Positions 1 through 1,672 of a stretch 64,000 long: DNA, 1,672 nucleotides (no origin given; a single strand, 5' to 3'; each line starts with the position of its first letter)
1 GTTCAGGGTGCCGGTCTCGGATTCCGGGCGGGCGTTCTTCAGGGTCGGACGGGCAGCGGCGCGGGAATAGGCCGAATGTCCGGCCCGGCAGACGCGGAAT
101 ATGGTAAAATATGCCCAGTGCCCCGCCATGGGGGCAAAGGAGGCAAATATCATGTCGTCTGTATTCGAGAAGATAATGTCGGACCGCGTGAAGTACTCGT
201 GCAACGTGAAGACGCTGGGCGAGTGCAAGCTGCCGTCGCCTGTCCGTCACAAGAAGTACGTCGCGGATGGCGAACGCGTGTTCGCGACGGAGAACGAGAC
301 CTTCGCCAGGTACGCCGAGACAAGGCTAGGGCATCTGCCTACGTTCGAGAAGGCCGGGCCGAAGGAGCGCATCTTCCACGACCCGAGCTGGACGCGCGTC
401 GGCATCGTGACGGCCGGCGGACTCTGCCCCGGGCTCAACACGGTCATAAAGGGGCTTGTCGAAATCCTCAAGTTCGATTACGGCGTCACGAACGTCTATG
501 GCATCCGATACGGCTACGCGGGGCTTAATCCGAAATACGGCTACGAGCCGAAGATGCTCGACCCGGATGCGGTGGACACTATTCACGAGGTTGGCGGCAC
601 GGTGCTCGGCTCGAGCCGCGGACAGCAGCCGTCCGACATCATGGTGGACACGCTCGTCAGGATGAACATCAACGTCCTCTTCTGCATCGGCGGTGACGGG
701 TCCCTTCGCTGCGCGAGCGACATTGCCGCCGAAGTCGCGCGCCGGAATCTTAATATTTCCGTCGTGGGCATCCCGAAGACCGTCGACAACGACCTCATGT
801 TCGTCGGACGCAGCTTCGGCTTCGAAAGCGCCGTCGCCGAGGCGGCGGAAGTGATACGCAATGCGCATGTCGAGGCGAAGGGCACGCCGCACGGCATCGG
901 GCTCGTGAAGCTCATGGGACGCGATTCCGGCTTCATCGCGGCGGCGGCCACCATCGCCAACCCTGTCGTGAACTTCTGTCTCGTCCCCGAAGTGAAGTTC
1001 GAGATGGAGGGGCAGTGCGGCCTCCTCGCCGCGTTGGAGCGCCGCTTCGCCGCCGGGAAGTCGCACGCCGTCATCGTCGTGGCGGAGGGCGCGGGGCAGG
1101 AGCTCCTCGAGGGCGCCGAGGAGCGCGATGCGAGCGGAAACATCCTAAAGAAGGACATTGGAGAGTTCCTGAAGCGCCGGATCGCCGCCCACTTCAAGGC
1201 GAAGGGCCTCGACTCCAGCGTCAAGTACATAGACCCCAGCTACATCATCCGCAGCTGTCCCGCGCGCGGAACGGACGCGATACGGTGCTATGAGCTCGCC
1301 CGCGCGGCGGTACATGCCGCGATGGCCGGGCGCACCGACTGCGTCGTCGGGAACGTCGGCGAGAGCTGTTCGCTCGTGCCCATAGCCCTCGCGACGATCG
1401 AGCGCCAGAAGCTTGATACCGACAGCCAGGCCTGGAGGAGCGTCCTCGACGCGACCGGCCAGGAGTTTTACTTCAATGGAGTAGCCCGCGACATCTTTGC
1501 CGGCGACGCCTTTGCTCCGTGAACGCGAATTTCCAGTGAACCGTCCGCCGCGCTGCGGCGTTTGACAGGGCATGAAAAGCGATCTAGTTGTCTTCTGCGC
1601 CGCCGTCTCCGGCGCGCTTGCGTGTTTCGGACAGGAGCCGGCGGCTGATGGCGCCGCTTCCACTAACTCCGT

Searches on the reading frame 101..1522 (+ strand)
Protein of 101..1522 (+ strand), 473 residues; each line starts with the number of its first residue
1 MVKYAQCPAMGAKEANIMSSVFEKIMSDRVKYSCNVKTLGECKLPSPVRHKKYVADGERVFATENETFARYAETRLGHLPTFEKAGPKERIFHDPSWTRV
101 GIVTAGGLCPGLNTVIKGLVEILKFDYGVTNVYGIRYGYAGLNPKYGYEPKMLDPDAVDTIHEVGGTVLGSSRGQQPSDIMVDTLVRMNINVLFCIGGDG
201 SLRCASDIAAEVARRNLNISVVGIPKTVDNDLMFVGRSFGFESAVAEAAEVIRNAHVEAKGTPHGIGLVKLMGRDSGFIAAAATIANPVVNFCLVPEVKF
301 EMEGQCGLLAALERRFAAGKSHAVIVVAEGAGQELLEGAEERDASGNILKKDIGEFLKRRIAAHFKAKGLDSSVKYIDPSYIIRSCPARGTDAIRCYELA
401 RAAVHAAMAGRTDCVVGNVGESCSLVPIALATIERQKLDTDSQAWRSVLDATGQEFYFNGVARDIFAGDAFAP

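Call 77: find_encoding_contigs(protein=window:101-1522:+, flank=10000, max_places=2)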
Protein window:101-1522:+ (473 aa): no gene with exactly this product is on record in the collection.
